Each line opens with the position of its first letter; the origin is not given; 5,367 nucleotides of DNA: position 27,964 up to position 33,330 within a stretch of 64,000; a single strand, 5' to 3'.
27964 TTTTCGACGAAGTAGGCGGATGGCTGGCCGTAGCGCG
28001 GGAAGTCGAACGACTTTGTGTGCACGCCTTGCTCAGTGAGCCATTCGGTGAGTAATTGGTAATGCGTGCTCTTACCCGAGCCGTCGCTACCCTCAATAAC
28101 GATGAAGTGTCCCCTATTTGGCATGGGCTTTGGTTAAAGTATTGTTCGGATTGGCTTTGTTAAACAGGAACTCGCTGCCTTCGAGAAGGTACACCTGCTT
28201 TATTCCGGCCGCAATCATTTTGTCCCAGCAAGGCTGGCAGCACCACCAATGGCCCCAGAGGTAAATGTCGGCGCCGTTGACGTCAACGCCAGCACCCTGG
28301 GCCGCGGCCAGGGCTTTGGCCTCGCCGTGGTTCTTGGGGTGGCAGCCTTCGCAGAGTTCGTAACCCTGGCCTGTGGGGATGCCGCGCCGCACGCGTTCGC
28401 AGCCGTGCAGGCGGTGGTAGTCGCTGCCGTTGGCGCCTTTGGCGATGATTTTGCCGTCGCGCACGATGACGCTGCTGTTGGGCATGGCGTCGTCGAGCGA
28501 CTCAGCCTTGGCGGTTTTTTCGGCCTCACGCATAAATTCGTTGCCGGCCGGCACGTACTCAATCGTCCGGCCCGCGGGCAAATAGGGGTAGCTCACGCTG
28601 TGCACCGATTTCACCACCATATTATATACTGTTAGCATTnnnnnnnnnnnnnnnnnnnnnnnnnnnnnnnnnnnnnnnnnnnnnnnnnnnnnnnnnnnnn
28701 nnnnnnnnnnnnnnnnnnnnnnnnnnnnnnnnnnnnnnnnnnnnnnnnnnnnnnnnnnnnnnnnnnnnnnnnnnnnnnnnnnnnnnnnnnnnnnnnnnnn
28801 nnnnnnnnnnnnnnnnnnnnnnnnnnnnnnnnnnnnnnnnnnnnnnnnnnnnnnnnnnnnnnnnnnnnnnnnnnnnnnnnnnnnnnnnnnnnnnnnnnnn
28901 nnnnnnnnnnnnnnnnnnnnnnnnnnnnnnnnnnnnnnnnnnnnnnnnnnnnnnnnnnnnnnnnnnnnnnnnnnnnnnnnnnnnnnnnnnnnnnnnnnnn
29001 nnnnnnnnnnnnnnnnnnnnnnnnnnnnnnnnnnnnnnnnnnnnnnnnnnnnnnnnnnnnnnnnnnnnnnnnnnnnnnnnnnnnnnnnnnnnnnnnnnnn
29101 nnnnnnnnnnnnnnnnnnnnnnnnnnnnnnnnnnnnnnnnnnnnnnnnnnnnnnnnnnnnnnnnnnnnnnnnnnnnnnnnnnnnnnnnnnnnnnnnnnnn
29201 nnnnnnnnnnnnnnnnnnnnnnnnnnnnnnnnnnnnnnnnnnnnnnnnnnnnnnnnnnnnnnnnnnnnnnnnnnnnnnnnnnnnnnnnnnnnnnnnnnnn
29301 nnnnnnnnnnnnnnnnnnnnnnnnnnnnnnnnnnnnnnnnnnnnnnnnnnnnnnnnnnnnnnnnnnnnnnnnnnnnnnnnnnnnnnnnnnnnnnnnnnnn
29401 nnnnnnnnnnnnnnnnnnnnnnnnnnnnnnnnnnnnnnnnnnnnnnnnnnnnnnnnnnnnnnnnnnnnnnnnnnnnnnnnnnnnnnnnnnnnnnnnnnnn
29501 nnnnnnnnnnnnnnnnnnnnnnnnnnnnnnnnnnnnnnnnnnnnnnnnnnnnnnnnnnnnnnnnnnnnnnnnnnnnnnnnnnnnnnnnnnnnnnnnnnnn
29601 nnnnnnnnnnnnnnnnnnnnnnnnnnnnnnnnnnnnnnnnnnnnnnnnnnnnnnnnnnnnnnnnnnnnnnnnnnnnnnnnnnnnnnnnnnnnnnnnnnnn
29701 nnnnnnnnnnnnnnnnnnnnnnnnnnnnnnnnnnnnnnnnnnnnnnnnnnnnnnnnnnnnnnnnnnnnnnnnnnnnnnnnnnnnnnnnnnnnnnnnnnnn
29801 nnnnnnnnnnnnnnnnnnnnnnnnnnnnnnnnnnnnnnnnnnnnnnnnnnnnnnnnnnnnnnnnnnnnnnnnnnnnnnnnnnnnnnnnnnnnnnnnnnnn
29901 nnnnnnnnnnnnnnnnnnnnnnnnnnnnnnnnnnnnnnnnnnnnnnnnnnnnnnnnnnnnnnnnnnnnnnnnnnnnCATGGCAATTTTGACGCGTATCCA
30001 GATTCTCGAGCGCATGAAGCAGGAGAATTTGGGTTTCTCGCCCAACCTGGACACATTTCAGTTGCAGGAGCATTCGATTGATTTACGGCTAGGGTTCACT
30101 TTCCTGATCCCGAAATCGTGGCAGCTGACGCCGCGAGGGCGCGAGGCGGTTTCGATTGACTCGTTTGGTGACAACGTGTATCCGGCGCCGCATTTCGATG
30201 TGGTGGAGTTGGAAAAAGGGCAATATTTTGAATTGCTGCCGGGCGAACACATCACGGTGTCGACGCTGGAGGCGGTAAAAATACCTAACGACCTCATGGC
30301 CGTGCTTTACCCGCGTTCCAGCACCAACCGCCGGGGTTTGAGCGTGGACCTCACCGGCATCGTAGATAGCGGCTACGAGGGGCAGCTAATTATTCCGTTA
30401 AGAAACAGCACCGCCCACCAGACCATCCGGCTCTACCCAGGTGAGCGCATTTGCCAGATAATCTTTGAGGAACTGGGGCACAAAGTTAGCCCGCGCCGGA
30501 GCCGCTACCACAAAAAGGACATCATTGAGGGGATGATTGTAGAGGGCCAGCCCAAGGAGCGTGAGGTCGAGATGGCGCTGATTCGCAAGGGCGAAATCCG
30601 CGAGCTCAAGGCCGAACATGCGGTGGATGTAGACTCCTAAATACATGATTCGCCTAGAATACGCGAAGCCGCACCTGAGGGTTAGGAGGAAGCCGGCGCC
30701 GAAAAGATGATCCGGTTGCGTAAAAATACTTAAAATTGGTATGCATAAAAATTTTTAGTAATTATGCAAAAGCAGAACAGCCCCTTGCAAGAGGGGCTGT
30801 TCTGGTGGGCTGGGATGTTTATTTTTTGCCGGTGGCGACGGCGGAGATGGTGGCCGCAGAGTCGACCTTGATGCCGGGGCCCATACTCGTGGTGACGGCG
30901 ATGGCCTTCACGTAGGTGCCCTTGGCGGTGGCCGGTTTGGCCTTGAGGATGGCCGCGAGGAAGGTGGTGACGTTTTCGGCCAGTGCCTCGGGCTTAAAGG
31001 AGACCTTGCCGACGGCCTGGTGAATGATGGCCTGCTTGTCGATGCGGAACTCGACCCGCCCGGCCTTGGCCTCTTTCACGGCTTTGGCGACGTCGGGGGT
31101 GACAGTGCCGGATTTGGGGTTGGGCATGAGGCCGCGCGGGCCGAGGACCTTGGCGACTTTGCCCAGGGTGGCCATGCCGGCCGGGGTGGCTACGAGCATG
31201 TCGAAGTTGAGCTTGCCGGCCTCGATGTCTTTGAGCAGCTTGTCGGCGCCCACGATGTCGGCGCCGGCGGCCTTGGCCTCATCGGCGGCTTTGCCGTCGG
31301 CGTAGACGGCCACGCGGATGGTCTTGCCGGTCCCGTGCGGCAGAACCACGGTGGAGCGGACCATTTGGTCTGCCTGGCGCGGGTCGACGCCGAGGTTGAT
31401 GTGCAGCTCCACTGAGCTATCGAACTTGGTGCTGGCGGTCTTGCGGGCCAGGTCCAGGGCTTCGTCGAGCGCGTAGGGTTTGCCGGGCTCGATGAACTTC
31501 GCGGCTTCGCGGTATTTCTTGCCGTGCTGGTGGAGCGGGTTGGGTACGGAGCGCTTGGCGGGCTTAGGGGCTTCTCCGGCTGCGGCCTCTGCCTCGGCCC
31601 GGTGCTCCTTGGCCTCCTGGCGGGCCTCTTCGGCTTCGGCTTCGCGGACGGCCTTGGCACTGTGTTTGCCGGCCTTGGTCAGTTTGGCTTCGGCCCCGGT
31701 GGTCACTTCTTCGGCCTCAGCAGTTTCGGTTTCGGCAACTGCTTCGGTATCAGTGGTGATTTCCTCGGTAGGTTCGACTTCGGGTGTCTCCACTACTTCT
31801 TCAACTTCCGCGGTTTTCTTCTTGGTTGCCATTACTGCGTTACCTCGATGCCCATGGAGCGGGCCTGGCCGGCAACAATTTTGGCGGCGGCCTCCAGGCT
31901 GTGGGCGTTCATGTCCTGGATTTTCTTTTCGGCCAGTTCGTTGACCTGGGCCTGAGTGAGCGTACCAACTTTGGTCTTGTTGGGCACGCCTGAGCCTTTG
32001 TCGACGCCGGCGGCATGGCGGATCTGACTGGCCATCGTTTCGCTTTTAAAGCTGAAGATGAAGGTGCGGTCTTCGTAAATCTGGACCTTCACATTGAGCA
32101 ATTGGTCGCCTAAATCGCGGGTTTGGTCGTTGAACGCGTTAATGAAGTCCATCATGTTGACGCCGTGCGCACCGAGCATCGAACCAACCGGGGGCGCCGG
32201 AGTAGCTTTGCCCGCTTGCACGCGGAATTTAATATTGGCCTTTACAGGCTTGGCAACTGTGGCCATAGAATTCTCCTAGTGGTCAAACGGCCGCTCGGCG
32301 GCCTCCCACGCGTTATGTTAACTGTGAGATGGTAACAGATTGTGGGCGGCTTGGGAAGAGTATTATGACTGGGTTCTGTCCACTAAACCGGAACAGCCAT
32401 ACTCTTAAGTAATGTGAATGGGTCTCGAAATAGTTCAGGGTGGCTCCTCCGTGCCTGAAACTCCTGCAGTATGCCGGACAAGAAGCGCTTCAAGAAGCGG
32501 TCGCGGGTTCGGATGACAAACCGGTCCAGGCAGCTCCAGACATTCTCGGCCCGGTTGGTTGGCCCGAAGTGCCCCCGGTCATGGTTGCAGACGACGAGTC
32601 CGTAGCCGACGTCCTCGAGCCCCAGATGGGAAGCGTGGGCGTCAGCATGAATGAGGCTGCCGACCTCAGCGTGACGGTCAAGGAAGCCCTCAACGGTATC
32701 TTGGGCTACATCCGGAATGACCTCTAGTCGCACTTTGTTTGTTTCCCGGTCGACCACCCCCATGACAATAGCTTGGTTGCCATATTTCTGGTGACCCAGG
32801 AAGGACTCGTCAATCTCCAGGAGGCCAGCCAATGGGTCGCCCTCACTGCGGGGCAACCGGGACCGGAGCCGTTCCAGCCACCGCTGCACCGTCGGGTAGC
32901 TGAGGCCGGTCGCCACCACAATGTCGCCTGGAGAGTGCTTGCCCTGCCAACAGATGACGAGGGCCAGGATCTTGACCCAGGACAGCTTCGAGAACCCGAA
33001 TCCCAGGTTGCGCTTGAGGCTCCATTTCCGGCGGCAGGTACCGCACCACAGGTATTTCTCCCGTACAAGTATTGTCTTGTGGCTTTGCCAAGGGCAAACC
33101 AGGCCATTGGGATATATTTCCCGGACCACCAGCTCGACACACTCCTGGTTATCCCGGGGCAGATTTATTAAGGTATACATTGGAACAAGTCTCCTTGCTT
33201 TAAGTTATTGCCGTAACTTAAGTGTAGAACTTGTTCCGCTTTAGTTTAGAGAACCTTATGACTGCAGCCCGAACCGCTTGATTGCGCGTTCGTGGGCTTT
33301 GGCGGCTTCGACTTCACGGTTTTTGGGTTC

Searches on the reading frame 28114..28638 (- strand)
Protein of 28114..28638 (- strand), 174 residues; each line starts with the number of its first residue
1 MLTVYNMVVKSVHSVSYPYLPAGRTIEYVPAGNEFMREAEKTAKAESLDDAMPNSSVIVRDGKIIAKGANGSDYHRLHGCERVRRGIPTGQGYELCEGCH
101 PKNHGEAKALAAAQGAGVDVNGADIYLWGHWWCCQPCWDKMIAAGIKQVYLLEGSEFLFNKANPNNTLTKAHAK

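Call 58: search_protein_families(library=pfam, proteins=[window:28114-28638:-], max_evalue=0.001)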
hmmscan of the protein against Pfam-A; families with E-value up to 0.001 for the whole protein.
window:28114-28638:- (174 aa): 2 families
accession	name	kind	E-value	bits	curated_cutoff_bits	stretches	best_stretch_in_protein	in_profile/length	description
PF00383.29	dCMP_cyt_deam_1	-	2.6e-10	40.5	25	1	34-151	6-100/102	Cytidine and deoxycytidylate deaminase zinc-binding region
PF14437.12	MafB19-deam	-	3e-08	34.1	27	1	34-151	5-99/142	MafB19-like deaminase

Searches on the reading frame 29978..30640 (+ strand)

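Call 58: search_protein_families(library=pfam, proteins=[window:29978-30640:+], max_evalue=0.001)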
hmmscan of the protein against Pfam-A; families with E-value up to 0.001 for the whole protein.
window:29978-30640:+ (220 aa): 3 families
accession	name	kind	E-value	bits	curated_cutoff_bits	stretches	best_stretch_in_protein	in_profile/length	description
PF22769.1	DCD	-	2.5e-31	109.3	27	1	3-166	1-153/153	dCTP deaminase-like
PF00692.24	dUTPase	-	6.3e-15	55.5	22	1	82-175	22-114/129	dUTPase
PF06559.16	DCD_N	-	3.9e-06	27.3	21.4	1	3-164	4-161/164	2'-deoxycytidine 5'-triphosphate deaminase (DCD) N-terminal domain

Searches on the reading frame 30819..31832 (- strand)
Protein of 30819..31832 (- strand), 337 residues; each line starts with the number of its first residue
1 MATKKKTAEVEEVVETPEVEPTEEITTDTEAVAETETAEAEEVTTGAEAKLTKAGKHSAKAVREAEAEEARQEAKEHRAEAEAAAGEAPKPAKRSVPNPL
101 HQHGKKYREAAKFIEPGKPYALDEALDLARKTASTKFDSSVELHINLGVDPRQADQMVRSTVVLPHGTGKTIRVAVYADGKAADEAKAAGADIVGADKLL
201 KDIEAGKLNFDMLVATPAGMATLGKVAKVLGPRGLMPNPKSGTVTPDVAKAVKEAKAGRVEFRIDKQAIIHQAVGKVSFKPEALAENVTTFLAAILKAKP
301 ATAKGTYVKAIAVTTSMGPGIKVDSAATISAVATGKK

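Call 58: search_protein_families(library=pfam, proteins=[window:30819-31832:-], max_evalue=0.001)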
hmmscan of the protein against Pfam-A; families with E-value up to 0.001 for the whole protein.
window:30819-31832:- (337 aa): 1 family
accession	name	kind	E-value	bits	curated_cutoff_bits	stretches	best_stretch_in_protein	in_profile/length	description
PF00687.26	Ribosomal_L1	-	4.1e-65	219.5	32.2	1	130-319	2-198/198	Ribosomal protein L1p/L10e family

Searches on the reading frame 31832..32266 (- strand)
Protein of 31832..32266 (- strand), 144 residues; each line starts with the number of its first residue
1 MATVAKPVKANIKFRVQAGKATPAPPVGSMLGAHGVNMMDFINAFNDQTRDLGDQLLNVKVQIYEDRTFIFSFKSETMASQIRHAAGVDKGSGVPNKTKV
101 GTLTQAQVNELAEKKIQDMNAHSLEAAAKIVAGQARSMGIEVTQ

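Call 59: search_protein_families(library=pfam, proteins=[window:31832-32266:-], max_evalue=0.001)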
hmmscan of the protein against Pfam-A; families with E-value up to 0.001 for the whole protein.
window:31832-32266:- (144 aa): 2 families
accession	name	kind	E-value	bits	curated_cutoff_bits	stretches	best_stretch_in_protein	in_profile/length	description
PF00298.24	Ribosomal_L11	-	1.8e-22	80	21.4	1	78-142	5-69/69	Ribosomal protein L11, RNA binding domain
PF03946.19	Ribosomal_L11_N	-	7e-22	77.4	32.9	1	12-69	1-58/58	Ribosomal protein L11, N-terminal domain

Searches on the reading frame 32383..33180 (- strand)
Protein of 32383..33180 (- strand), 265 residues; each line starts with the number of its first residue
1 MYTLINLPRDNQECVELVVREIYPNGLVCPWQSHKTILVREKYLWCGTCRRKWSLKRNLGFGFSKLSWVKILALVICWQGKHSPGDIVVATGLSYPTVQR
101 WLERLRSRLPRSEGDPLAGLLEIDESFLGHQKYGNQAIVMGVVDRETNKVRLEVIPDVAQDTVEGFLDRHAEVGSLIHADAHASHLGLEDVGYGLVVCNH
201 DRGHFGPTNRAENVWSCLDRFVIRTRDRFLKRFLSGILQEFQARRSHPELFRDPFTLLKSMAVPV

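Call 10: search_protein_families(library=pfam, proteins=[window:32383-33180:-])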
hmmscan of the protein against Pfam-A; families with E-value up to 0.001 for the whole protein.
window:32383-33180:- (265 aa): 1 family
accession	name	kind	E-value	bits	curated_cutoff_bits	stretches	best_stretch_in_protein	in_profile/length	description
PF12762.13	DDE_Tnp_IS1595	-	4.1e-12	46.8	27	1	117-242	2-149/153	ISXO2-like transposase domain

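Call 68: find_encoding_contigs(protein=window:32383-33180:-, flank=10000, max_places=10)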
Protein window:32383-33180:- (265 aa): no gene with exactly this product is on record in the collection.
